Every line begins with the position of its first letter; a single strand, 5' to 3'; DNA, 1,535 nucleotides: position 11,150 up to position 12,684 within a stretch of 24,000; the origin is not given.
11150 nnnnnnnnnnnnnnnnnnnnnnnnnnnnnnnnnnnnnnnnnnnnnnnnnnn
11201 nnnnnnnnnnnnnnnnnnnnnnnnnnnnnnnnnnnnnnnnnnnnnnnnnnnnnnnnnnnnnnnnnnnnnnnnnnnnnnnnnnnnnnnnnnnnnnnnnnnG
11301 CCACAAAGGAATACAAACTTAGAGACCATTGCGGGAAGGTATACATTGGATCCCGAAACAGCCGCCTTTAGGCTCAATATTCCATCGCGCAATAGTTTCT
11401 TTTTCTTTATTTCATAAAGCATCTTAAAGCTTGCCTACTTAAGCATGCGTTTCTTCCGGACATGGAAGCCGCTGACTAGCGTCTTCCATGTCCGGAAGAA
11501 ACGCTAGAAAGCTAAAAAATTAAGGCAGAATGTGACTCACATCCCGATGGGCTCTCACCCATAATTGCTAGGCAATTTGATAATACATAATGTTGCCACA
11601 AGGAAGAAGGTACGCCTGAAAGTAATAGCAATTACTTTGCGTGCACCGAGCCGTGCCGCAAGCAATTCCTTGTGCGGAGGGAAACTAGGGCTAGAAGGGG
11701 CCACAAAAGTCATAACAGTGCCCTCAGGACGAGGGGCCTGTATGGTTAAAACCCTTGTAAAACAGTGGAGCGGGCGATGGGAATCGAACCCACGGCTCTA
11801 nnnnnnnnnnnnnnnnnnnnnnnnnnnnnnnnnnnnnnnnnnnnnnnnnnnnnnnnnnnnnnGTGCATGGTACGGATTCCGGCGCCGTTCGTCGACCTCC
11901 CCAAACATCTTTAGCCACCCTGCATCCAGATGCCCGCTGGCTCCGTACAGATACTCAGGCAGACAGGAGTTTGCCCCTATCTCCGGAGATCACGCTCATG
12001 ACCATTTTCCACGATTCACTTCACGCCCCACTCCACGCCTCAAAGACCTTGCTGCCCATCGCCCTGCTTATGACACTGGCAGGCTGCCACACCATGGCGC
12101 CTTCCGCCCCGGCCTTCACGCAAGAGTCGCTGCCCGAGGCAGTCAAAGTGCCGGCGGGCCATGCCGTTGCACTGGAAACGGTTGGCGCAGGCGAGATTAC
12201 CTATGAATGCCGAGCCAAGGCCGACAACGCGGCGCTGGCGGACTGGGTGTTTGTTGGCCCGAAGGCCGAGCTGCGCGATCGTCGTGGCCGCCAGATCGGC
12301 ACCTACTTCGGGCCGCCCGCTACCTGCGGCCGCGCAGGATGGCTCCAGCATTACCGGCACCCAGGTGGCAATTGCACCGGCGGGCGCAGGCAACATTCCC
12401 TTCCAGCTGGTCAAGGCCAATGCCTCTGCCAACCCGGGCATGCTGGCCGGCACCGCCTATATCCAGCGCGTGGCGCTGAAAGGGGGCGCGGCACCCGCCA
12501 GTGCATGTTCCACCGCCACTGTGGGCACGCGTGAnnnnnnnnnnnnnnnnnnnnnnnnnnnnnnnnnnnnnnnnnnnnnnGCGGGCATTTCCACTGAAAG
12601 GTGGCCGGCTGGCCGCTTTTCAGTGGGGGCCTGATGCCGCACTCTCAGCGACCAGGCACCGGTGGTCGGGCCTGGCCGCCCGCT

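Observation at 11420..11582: Explicit msr-msd model: a1/a2 pairing, UAGC branch guanosine at 11568 and a 58-nt near-perfect msd hairpin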

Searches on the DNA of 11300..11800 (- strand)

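Call 8: search_rna_families(source=window, start=11300, end=11800, threshold=evalue, max_evalue=10, show_alignments=3)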
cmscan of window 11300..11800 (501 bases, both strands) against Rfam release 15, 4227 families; matches with E-value up to 10: 13.
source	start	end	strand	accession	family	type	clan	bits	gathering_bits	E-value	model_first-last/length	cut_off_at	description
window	11435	11520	-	RF04007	mir-8489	Gene; miRNA;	-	30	99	0.00031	1-90/90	no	mir-8489 microRNA precursor family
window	11435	11520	+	RF04007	mir-8489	Gene; miRNA;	-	27.7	99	0.0014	1-90/90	no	mir-8489 microRNA precursor family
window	11435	11520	-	RF04144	MIR9783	Gene; miRNA;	-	24.6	100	0.014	1-95/95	no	MIR9783 microRNA precursor family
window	11469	11537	+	RF02293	TtnuCD17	Gene; snRNA; snoRNA; CD-box;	-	21.8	75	0.77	1-68/68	no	Tetrahymena snoRNA TtnuCD17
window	11449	11502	+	RF03849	MIR1219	Gene; miRNA;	-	21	79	0.098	1-82/82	no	MIR1219 microRNA precursor family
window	11447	11498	+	RF00775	mir-432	Gene; miRNA;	-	19.5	70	0.24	1-87/87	no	mir-432 microRNA precursor family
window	11442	11514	-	RF02625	WsnRNA46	Gene; sRNA;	-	18.7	65.3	0.59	1-151/151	no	Wolbachia sRNA 46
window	11432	11519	-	RF01731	TwoAYGGAY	Cis-reg;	CL00106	17.4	43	7.2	1-168/168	no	TwoAYGGAY RNA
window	11610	11687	+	RF04271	mir-1244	Gene; miRNA;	-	16.4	105.4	7.4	1-84/84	no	mir-1244 microRNA precursor family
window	11454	11499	-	RF01027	mir-765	Gene; miRNA;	-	14.3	130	7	1-114/114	no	mir-765 microRNA precursor family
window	11473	11511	+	RF01381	HIV-1_SL3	Cis-reg;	-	13.4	33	4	1-23/23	no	HIV-1 stem-loop 3 Psi packaging signal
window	11301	11405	-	RF02115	FAM13A-AS1_2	Gene; lncRNA;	-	13.3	38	2.7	1-110/110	no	FAM13A antisense RNA 1 conserved region 2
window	11763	11800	-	RF00023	tmRNA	Gene;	CL00001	10.9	47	0.024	334-374/374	5'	transfer-messenger RNA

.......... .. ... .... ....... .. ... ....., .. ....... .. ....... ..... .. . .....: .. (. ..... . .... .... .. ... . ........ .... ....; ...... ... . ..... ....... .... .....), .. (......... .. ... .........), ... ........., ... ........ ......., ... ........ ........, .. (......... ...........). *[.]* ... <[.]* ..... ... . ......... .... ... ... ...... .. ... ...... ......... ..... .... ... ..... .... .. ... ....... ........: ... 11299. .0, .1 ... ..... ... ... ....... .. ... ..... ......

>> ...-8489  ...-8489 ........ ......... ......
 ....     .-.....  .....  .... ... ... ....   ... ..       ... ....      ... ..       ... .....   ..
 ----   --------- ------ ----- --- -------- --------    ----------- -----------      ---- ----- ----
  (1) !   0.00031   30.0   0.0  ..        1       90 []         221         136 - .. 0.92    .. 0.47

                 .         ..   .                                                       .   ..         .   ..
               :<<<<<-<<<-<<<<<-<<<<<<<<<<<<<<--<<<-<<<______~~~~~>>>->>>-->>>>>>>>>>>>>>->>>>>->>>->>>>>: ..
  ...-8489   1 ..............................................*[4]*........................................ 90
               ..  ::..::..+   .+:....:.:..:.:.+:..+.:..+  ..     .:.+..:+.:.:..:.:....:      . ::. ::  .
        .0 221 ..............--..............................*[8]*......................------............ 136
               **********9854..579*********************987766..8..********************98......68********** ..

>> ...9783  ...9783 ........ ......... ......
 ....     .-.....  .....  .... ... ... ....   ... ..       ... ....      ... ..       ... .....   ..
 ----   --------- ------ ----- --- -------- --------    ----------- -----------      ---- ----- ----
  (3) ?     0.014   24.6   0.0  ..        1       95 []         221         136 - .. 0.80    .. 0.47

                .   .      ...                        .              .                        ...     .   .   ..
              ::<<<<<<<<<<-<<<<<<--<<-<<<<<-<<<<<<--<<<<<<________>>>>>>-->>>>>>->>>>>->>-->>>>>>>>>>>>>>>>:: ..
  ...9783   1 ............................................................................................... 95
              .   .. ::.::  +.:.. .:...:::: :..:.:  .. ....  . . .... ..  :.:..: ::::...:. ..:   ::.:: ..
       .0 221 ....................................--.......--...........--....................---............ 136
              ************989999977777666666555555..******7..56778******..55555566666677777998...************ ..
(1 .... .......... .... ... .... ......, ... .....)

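Call 28: search_dna_similar(query=window:11425-11590:-, collection=ecoli_genomes, mode=distant, max_evalue=0.001, max_rows=15)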
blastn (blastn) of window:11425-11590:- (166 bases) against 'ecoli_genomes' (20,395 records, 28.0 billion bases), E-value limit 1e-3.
No match.

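Call 29: search_dna_similar(query=window:11425-11590:-, collection=plasmids, mode=distant, max_evalue=0.001, max_rows=15)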
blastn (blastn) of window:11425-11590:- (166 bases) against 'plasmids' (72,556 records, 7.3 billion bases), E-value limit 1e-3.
No match.

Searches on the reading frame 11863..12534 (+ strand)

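Call 77: search_protein_families(library=pfam, proteins=[window:11863-12534:+], max_evalue=0.00001)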
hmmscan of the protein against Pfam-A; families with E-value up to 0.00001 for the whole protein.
window:11863-12534:+ (223 aa): 1 family
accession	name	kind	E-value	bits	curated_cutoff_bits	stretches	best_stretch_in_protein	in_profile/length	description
PF11937.13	DUF3455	-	3.8e-07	31.1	25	1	97-140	1-43/157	Protein of unknown function (DUF3455)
